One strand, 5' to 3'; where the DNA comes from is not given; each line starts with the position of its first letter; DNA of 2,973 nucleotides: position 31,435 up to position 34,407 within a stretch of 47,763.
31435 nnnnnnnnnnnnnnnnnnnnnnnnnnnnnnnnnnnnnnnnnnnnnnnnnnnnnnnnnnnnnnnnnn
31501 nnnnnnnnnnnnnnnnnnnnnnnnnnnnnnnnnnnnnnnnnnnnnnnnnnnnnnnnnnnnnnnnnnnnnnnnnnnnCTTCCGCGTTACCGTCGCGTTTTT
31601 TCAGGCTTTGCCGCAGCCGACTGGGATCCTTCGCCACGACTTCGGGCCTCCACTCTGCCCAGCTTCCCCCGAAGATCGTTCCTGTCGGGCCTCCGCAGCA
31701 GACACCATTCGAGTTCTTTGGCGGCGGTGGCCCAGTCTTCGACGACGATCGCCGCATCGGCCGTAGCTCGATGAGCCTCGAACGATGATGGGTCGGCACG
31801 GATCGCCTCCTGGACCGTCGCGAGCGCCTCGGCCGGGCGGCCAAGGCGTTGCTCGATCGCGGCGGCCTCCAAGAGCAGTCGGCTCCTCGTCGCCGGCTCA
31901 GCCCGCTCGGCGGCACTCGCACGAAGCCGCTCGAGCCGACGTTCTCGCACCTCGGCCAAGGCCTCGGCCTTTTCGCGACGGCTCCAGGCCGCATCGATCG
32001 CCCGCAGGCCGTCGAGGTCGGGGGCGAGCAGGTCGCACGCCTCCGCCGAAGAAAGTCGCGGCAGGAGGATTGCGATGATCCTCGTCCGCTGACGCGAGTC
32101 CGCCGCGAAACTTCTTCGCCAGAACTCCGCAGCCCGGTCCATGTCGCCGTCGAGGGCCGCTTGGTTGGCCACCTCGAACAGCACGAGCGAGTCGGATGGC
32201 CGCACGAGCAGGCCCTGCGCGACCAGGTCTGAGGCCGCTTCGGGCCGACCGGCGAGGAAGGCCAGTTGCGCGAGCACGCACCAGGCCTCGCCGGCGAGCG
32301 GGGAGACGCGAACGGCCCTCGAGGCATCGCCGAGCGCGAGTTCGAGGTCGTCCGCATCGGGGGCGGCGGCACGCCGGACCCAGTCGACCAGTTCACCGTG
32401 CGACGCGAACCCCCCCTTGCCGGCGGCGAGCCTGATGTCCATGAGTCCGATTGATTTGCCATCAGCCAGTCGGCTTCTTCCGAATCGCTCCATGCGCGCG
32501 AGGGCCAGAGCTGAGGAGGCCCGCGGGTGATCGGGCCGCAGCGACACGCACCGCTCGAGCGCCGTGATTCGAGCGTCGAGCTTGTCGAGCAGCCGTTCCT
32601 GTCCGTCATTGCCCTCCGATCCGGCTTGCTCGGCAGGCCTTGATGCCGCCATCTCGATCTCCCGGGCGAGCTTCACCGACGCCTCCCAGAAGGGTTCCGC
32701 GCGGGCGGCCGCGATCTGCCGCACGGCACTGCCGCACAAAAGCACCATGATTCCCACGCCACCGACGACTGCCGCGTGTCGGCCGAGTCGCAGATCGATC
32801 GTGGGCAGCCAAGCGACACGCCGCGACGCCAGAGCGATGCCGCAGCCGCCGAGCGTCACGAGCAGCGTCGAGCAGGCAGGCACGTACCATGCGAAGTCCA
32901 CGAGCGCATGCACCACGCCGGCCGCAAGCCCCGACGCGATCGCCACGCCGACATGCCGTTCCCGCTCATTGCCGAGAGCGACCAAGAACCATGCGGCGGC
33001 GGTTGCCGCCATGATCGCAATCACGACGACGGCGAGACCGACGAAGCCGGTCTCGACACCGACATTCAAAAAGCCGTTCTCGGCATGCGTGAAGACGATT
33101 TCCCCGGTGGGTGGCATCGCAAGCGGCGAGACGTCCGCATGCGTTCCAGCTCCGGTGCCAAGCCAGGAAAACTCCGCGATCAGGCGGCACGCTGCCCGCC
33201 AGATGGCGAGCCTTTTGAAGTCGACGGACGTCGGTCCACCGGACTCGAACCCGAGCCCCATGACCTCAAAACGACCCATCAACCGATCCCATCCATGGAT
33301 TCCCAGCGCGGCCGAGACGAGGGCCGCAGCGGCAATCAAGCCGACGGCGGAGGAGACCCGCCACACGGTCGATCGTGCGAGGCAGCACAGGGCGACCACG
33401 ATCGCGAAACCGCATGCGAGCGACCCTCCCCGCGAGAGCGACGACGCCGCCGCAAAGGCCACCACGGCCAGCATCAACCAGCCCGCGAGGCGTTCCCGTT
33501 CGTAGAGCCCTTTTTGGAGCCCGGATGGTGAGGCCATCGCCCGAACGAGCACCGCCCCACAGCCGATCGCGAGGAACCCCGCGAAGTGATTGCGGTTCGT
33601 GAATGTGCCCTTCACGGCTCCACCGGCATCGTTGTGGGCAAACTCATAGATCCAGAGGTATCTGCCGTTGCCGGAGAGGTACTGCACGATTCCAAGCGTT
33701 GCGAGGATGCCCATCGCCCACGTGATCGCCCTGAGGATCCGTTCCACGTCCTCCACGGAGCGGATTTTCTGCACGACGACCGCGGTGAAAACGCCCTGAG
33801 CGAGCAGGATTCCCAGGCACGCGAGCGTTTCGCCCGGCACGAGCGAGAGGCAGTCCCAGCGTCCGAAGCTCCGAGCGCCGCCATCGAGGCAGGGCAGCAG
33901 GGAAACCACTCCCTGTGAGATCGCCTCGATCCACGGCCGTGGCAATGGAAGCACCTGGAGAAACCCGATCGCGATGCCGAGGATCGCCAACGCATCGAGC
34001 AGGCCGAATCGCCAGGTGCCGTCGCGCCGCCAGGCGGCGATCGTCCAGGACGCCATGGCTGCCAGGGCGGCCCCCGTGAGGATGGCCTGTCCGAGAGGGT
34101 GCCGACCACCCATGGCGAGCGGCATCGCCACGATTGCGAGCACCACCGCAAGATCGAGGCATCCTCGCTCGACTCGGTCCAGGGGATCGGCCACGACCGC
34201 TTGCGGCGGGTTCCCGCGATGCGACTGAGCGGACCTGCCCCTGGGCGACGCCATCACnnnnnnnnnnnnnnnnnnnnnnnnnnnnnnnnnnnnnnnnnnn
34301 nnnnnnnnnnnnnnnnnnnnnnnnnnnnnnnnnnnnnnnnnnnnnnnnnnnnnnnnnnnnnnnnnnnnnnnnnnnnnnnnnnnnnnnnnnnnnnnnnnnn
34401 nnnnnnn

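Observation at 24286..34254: Neisseria-pgl-like gene set next to a Wzy_C-TPR protein: candidate O-linked protein glycosylation system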

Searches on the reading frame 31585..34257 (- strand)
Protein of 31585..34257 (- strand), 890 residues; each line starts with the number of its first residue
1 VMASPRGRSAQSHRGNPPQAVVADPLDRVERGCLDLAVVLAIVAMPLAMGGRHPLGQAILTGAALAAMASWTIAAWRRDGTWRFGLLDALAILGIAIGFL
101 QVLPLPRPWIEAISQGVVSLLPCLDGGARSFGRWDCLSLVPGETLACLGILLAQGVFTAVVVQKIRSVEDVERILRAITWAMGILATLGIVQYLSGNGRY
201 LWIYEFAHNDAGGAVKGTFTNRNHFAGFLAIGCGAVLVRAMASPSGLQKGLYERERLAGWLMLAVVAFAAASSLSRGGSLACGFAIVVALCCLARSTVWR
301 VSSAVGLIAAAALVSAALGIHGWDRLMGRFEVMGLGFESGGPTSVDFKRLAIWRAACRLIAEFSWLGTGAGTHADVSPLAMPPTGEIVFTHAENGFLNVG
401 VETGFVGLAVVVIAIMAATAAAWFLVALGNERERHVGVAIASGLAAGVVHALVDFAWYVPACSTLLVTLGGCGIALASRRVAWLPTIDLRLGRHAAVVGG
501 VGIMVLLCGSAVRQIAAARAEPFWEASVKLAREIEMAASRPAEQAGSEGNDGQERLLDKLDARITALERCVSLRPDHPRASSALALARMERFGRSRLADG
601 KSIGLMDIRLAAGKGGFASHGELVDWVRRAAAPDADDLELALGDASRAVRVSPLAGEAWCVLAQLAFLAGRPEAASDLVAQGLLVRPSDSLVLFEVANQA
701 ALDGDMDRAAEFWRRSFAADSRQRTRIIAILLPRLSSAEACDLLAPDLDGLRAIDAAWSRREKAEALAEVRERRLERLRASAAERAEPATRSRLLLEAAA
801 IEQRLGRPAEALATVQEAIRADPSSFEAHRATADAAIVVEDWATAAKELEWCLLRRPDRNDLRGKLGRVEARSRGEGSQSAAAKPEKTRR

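Call 5: search_protein_families(library=pfam, proteins=[window:31585-34257:-], max_evalue=0.01)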
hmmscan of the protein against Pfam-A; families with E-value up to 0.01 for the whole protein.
window:31585-34257:- (890 aa): 7 families
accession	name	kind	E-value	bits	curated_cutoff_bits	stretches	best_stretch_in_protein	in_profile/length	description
PF04932.20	Wzy_C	-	1.7e-16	60.7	31.7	1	262-411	2-148/149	O-Antigen ligase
PF07719.23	TPR_2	-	5.2e-06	26.6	27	0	795-824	4-33/34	Tetratricopeptide repeat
PF13428.12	TPR_14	-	7.1e-05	23.6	23.5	1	793-834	2-43/44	Tetratricopeptide repeat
PF14559.12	TPR_19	-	0.0001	23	25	0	636-691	5-60/68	Tetratricopeptide repeat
PF13181.12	TPR_8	-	0.00022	21.6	25.7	0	557-577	14-34/34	Tetratricopeptide repeat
PF13432.12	TPR_16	-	0.00065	20.5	32.7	2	802-846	7-51/65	Tetratricopeptide repeat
PF13424.12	TPR_12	-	0.0024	18.5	30.1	0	793-837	4-49/77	Tetratricopeptide repeat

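Call 6: search_protein_families(library=ncbifam, proteins=[window:31585-34257:-], max_evalue=0.001)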
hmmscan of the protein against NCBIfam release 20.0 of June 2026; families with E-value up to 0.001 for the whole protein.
window:31585-34257:- (890 aa): 2 families
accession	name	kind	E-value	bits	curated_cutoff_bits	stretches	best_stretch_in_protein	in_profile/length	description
TIGR00947.1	2A73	equivalog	5.9e-09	35.4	366.4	1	159-465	107-411/425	IctB family putative bicarbonate transporter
TIGR02917.1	PEP_TPR_lipo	equivalog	0.00015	19.8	312.2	0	784-859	152-226/899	XrtA/PEP-CTERM system TPR-repeat protein PrsT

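Call 15: find_homologous_proteins(query=window:31585-34257:-, max_evalue=0.00001)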
Query window:31585-34257:- (890 aa): 136 proteins with E <= 0.00001 among 8000 candidates; the best 120 are listed.
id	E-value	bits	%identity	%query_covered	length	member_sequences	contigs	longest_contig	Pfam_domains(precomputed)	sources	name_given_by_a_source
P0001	0.0e+0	1864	97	100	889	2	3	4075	PF13428.13,PF07719.24,PF04932.21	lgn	-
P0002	0.0e+0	1307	70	99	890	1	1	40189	PF04932.21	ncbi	-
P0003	0.0e+0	1301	70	100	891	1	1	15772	PF04932.21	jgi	-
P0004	0.0e+0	1275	69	99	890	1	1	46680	PF04932.21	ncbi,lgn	-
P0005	0.0e+0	1260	67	99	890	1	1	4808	PF13371.13,PF13181.13,PF04932.21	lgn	-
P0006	0.0e+0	1229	70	96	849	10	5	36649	PF04932.21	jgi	jgi:O-antigen ligase/tetratricopeptide (TPR) repeat protein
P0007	0.0e+0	1140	64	97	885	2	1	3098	PF14559.13,PF04932.21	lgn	-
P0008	0.0e+0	1074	61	97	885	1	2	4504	PF04932.21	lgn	-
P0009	0.0e+0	1018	58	97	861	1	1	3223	PF14559.13,PF13431.13,PF13428.13,PF13181.13,PF07719.24,PF04932.21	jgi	-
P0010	1.3e-289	981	56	97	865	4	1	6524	PF14559.13,PF13431.13,PF04932.21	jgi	jgi:O-antigen ligase/tetratricopeptide (TPR) repeat protein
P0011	5.3e-289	979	55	95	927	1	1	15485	PF04932.21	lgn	-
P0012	1.9e-284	964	64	81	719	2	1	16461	PF04932.21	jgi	jgi:O-antigen ligase/tetratricopeptide (TPR) repeat protein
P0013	1.0e-282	959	54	98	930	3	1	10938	PF04932.21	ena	-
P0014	2.1e-258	878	53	96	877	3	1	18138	PF04932.21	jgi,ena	-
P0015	9.0e-256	869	53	94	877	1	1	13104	PF23914.2,PF13428.13,PF04932.21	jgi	jgi:O-antigen ligase/tetratricopeptide (TPR) repeat protein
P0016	2.1e-254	865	51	96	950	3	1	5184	PF13428.13,PF04932.21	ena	-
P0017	1.3e-252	859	53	95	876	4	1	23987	PF14559.13,PF04932.21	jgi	-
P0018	2.2e-252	858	53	97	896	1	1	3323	PF14559.13,PF04932.21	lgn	-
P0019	1.0e-251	856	52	96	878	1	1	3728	PF13428.13,PF04932.21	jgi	jgi:O-antigen ligase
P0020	3.4e-248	844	50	97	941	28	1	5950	PF14559.13,PF04932.21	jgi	jgi:O-antigen ligase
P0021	1.8e-240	819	50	95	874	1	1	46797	PF13428.13,PF04932.21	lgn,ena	-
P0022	1.8e-237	809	49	99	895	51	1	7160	PF14559.13,PF04932.21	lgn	-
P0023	2.6e-230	785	49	96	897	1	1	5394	PF14559.13,PF13431.13,PF04932.21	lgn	-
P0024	1.3e-229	783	48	96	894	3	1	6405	PF14559.13,PF13431.13,PF23914.2,PF13414.13,PF13428.13,PF04932.21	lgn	-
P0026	8.1e-204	698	45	100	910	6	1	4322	PF04932.21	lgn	-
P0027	4.0e-195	669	46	99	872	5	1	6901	PF04932.21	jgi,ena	jgi:O-antigen ligase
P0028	2.8e-190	653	43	97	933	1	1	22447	PF13428.13,PF04932.21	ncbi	-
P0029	4.0e-190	652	44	95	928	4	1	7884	PF14559.13,PF04932.21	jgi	-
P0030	2.3e-187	643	43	94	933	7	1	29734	PF13428.13,PF04932.21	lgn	-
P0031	1.1e-185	638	43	96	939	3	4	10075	PF14559.13,PF04932.21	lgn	-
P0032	2.8e-184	633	42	66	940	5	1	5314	PF04932.21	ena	-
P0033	5.7e-184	632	39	95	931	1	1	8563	PF13428.13,PF04932.21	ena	-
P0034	1.7e-183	630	42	93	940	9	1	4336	PF04932.21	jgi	jgi:O-antigen ligase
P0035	2.3e-180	620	39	97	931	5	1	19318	PF04932.21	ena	-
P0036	2.4e-180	620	38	97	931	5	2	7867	PF13432.13,PF13428.13,PF04932.21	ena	-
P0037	3.4e-180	619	38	97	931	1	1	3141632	PF13432.13,PF13428.13,PF04932.21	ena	-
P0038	5.3e-180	619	41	95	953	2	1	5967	PF04932.21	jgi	-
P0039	4.4e-179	616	42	95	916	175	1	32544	PF13432.13,PF04932.21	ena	-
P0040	2.9e-178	613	45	92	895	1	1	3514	PF14559.13,PF04932.21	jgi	jgi:O-antigen ligase/tetratricopeptide (TPR) repeat protein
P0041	4.1e-178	613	40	96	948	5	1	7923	PF04932.21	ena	-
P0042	1.9e-175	604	41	99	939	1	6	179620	PF13428.13,PF04932.21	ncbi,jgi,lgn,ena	-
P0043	8.3e-166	572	49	69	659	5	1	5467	PF04932.21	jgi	jgi:hypothetical protein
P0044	4.3e-159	550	40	93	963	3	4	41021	PF14559.13,PF04932.21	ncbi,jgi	jgi:O-antigen ligase/tetratricopeptide (TPR) repeat protein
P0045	3.0e-151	524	37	93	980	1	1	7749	PF04932.21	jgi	jgi:O-antigen ligase/tetratricopeptide (TPR) repeat protein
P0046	6.8e-113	397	47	50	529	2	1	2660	PF04932.21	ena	-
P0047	6.3e-109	384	33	97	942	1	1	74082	PF14559.13,PF04932.21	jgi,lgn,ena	-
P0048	1.4e-107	379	31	95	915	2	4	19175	PF13431.13,PF04932.21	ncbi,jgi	-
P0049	1.2e-104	369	32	97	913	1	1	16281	PF14559.13,PF04932.21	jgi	-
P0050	9.2e-104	367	33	97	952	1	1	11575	PF14559.13,PF13431.13,PF23914.2,PF13428.13,PF04932.21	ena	-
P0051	1.3e-103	366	32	94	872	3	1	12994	PF14559.13,PF13431.13,PF04932.21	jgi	-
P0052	6.4e-103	364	32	99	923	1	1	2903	PF14559.13,PF24575.2,PF13431.13,PF13414.13,PF00515.35,PF13432.13,PF13428.13,PF07719.24,PF04932.21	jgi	jgi:O-antigen ligase/tetratricopeptide (TPR) repeat protein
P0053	6.6e-102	360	32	98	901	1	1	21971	PF04932.21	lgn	-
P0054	4.2e-101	358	31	99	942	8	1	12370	PF13431.13,PF04932.21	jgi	jgi:O-antigen ligase/tetratricopeptide (TPR) repeat protein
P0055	7.2e-101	357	32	99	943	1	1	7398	PF00515.35,PF04932.21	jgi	jgi:O-antigen ligase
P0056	3.8e-100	355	31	96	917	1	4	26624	PF14559.13,PF13428.13,PF13181.13,PF07719.24,PF04932.21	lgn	-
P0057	4.2e-100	354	32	94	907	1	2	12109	PF14559.13,PF13431.13,PF04932.21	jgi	jgi:O-antigen ligase/tetratricopeptide (TPR) repeat protein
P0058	3.7e-99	351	32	96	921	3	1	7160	PF14559.13,PF13431.13,PF04932.21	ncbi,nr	ncbi:MAG TPA: tetratricopeptide repeat protein [Planctomycetes bacterium]|nr:tetratricopeptide repea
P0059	1.6e-98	349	31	69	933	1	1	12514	PF13431.13,PF00515.35,PF04932.21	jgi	jgi:tetratricopeptide (TPR) repeat protein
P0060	3.2e-98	348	33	95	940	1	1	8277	PF13428.13,PF07719.24,PF04932.21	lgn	-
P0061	5.3e-98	347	33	94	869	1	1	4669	PF14559.13,PF13432.13,PF04932.21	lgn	-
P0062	5.9e-98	347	30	94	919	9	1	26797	PF13431.13,PF13428.13,PF04932.21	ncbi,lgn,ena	-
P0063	1.4e-97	346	31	97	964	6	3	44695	PF14559.13,PF13431.13,PF04932.21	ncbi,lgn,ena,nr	ncbi:MAG TPA: O-antigen ligase family protein [Thermoguttaceae bacterium]|nr:O-antigen ligase family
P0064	3.2e-97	345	33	93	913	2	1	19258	PF13431.13,PF13414.13,PF13428.13,PF04932.21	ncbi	-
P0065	4.0e-97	345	31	96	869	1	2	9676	PF13432.13,PF04932.21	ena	-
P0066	4.6e-97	344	32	42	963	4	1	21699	PF14559.13,PF13431.13,PF23914.2,PF14561.13,PF04932.21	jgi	-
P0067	5.5e-97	344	32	94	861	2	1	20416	PF04932.21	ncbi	-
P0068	1.1e-96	343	31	97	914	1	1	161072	PF13432.13,PF13428.13,PF13181.13,PF04932.21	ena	-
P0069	1.5e-96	343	30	98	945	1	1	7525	PF14559.13,PF13431.13,PF00515.35,PF13432.13,PF04932.21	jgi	jgi:O-antigen ligase/tetratricopeptide (TPR) repeat protein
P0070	3.3e-96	342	31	97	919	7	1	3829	PF14559.13,PF13431.13,PF00515.35,PF13432.13,PF13428.13,PF14561.13,PF07719.24,PF04932.21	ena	-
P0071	5.6e-96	341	33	97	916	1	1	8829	PF14559.13,PF00515.35,PF04932.21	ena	-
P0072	6.6e-96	341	31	96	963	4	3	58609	PF14559.13,PF13431.13,PF04932.21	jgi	-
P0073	1.6e-95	339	32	94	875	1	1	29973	PF13431.13,PF04932.21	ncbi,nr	ncbi:MAG: O-antigen ligase family protein [Pirellulales bacterium]|nr:O-antigen ligase family protei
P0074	3.9e-95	338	30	95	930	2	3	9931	PF00515.35,PF13428.13,PF07719.24,PF04932.21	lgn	-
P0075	9.4e-95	337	32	94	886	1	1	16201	PF13428.13,PF07719.24,PF04932.21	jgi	-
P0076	1.9e-94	336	30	99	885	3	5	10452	PF14559.13,PF04932.21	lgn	-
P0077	7.7e-94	334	31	96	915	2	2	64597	PF13431.13,PF04932.21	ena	-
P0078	1.4e-93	333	30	99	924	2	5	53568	PF14559.13,PF13431.13,PF00515.35,PF13432.13,PF13428.13,PF14561.13,PF04932.21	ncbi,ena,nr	ncbi:MAG: O-antigen ligase family protein [Planctomycetes bacterium]|nr:O-antigen ligase family prot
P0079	1.9e-93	332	32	96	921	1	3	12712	PF04932.21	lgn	-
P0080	2.7e-93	332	32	96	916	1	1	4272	PF13431.13,PF04932.21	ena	-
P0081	2.7e-93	332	31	93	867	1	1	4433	PF14559.13,PF04932.21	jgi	jgi:O-antigen ligase/Tfp pilus assembly protein PilF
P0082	6.1e-93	331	31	97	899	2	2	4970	PF04932.21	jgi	-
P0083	4.5e-92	328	31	95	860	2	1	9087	PF13431.13,PF13414.13,PF07719.24,PF04932.21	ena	-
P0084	6.5e-92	327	32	94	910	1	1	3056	PF13431.13,PF04932.21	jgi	jgi:O-antigen ligase/tetratricopeptide (TPR) repeat protein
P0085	8.0e-92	327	30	96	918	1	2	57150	PF13414.13,PF13428.13,PF07719.24,PF04932.21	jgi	jgi:O-antigen ligase/tetratricopeptide (TPR) repeat protein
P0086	1.5e-91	326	30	99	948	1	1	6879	PF13428.13,PF04932.21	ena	-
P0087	5.2e-91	324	32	59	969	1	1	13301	PF14559.13,PF13431.13,PF13428.13,PF04932.21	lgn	-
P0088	1.2e-90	323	31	96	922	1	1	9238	PF14559.13,PF13431.13,PF13428.13,PF04932.21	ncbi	-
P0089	1.3e-89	320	31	95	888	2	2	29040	PF04932.21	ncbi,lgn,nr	ncbi:MAG: O-antigen ligase family protein [Planctomycetaceae bacterium]|nr:O-antigen ligase family p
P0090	1.3e-89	320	31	100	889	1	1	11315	PF04932.21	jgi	-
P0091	4.4e-89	318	31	97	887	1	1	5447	PF04932.21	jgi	jgi:O-antigen ligase/tetratricopeptide (TPR) repeat protein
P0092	5.7e-89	318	31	93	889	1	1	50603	PF04932.21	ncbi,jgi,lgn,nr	ncbi:MAG TPA: O-antigen ligase family protein [Pirellulales bacterium]|jgi:O-antigen ligase|nr:O-ant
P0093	6.2e-89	317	29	100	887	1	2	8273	PF04932.21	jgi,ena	-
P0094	7.7e-89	317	29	99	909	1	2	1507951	PF14559.13,PF13428.13,PF04932.21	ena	-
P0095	4.1e-88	315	29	94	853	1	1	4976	PF13432.13,PF04932.21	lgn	-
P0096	1.3e-87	313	31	96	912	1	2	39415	PF04932.21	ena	-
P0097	2.1e-87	312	32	94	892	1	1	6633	PF04932.21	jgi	jgi:O-antigen ligase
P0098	5.9e-87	311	29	95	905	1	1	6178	PF23914.2,PF13428.13,PF04932.21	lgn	-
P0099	8.3e-87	310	30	94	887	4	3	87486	PF14559.13,PF13428.13,PF04932.21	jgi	jgi:O-antigen ligase/tetratricopeptide (TPR) repeat protein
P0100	1.5e-86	310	31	96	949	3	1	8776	PF04932.21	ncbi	-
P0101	1.3e-85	306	32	95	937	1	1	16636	PF14559.13,PF13431.13,PF04932.21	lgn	-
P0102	2.5e-85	306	31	96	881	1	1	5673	PF14559.13,PF13431.13,PF13371.13,PF13428.13,PF07719.24,PF04932.21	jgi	jgi:O-antigen ligase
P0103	5.3e-85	304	29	94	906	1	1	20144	PF23914.2,PF13428.13,PF04932.21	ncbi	-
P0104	8.3e-85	304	30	95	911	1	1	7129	PF04932.21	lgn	-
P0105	1.5e-84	303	29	96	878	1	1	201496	PF14559.13,PF13428.13,PF04932.21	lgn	-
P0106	2.0e-84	303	29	95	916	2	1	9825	PF13428.13,PF04932.21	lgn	-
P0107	5.6e-84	301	31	86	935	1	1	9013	PF04932.21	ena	-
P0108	8.7e-84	300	32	49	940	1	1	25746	PF14559.13,PF13431.13,PF23914.2,PF00515.35,PF04932.21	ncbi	-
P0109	4.5e-83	298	30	96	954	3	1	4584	PF14559.13,PF13431.13,PF00515.35,PF13432.13,PF13428.13,PF07719.24,PF04932.21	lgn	-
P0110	8.6e-81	291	30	97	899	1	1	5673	PF04932.21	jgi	jgi:O-antigen ligase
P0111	3.1e-79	285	29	94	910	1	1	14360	PF04932.21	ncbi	-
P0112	1.9e-78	283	31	96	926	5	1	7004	PF13428.13,PF04932.21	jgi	jgi:O-antigen ligase/tetratricopeptide (TPR) repeat protein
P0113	8.4e-78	281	29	96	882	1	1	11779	PF14559.13,PF23914.2,PF13371.13,PF13428.13,PF04932.21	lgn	-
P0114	1.8e-77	280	29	97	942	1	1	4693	PF13428.13,PF04932.21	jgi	jgi:O-antigen ligase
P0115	1.3e-76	277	31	96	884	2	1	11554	PF04932.21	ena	-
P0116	1.9e-76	276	31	84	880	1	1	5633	PF04932.21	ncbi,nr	ncbi:MAG: O-antigen ligase family protein, partial [Pirellulales bacterium]|nr:O-antigen ligase fami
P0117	3.7e-76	275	30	50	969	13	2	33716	PF14559.13,PF13431.13,PF13414.13,PF00515.35,PF13432.13,PF13428.13,PF07719.24,PF04932.21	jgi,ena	-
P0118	1.9e-75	273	28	96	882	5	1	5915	PF14559.13,PF13428.13,PF04932.21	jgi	jgi:O-antigen ligase/tetratricopeptide (TPR) repeat protein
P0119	2.7e-74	269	29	94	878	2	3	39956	PF04932.21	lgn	-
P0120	8.7e-74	267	29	95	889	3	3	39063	PF14559.13,PF13414.13,PF13371.13,PF13428.13,PF07719.24,PF04932.21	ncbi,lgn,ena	-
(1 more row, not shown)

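Call 17: find_encoding_contigs(protein=P0002, flank=10000, max_places=2)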
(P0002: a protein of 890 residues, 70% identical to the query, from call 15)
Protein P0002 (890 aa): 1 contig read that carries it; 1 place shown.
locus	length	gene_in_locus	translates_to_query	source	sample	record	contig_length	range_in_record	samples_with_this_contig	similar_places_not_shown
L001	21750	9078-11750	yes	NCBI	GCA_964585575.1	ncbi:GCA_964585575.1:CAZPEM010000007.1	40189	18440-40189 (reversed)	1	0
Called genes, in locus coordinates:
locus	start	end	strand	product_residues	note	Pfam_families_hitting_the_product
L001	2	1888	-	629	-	?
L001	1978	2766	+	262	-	PF01694:Rhomboid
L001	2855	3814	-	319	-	PF00389:2-Hacid_dh, PF02826:2-Hacid_dh_C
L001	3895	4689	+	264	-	PF19567:CpsB_CapC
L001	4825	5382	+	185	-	PF13620:CarboxypepD_reg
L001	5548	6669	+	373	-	PF02563:Poly_export, PF10531:SLBB (faint), PF22461:SLBB_2 (faint)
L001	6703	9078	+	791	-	-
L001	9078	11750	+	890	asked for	PF04932:Wzy_C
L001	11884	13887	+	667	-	PF13727:CoA_binding_3, PF00106:adh_short (weak), PF01370:Epimerase, PF02719:Polysacc_synt_2, PF04321:RmlD_sub_bind, PF08659:KR (weak), PF16363:GDP_Man_Dehyd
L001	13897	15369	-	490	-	PF01943:Polysacc_synt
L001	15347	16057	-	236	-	PF13640:2OG-FeII_Oxy_3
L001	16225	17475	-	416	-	PF00155:Aminotran_1_2 (weak), PF01041:DegT_DnrJ_EryC1, PF01212:Beta_elim_lyase (weak)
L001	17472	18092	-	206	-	PF02397:Bac_transf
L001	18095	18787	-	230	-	PF13480:Acetyltransf_6 (faint), PF00583:Acetyltransf_1, PF13508:Acetyltransf_7, PF13673:Acetyltransf_10 (weak), PF08445:FR47 (weak)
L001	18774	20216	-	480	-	-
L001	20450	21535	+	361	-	-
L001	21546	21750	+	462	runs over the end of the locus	PF23019:DUF7033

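Call 18: find_encoding_contigs(protein=P0042, flank=10000, max_places=2)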
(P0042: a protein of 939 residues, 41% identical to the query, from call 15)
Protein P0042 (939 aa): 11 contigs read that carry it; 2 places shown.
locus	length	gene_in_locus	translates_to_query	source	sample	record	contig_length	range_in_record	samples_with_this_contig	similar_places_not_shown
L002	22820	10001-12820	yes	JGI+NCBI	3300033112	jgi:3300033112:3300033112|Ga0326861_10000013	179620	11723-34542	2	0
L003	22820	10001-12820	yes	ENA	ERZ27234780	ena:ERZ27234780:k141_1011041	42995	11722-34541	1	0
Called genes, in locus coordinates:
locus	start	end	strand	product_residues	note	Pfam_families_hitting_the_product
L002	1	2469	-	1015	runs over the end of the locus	PF00534:Glycos_transf_1, PF13692:Glyco_trans_1_4, PF02397:Bac_transf, PF00132:Hexapep (faint), PF17836:PglD_N, PF00155:Aminotran_1_2 (faint), PF01041:DegT_DnrJ_EryC1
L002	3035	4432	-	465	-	PF03446:NAD_binding_2, PF03721:UDPG_MGDP_dh_N, PF00984:UDPG_MGDP_dh, PF03720:UDPG_MGDP_dh_C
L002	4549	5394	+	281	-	PF19567:CpsB_CapC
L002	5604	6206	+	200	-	PF13620:CarboxypepD_reg (faint)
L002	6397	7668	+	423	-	PF02563:Poly_export, PF10531:SLBB (faint), PF22461:SLBB_2 (faint)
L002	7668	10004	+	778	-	-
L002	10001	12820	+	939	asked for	PF04932:Wzy_C, PF13428:TPR_14 (faint)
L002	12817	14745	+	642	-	PF13727:CoA_binding_3 (weak), PF00106:adh_short, PF01073:3Beta_HSD (weak), PF01370:Epimerase, PF02719:Polysacc_synt_2, PF04321:RmlD_sub_bind, PF08659:KR, PF16363:GDP_Man_Dehyd, +1 more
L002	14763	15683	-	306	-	PF03976:PPK2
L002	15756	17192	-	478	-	PF03601:Cons_hypoth698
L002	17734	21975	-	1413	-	PF00331:Glyco_hydro_10, PF17892:Cadherin_5 (faint), PF17963:Big_9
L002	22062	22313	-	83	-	-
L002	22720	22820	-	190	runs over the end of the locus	PF00005:ABC_tran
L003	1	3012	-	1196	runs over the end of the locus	PF13439:Glyco_transf_4, PF13477:Glyco_trans_4_2 (weak), PF13579:Glyco_trans_4_4, PF00534:Glycos_transf_1, PF13692:Glyco_trans_1_4, PF02397:Bac_transf, PF17836:PglD_N, PF01041:DegT_DnrJ_EryC1, +2 more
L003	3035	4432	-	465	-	PF03446:NAD_binding_2, PF03721:UDPG_MGDP_dh_N, PF00984:UDPG_MGDP_dh, PF03720:UDPG_MGDP_dh_C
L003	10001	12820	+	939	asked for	PF04932:Wzy_C, PF13428:TPR_14 (faint)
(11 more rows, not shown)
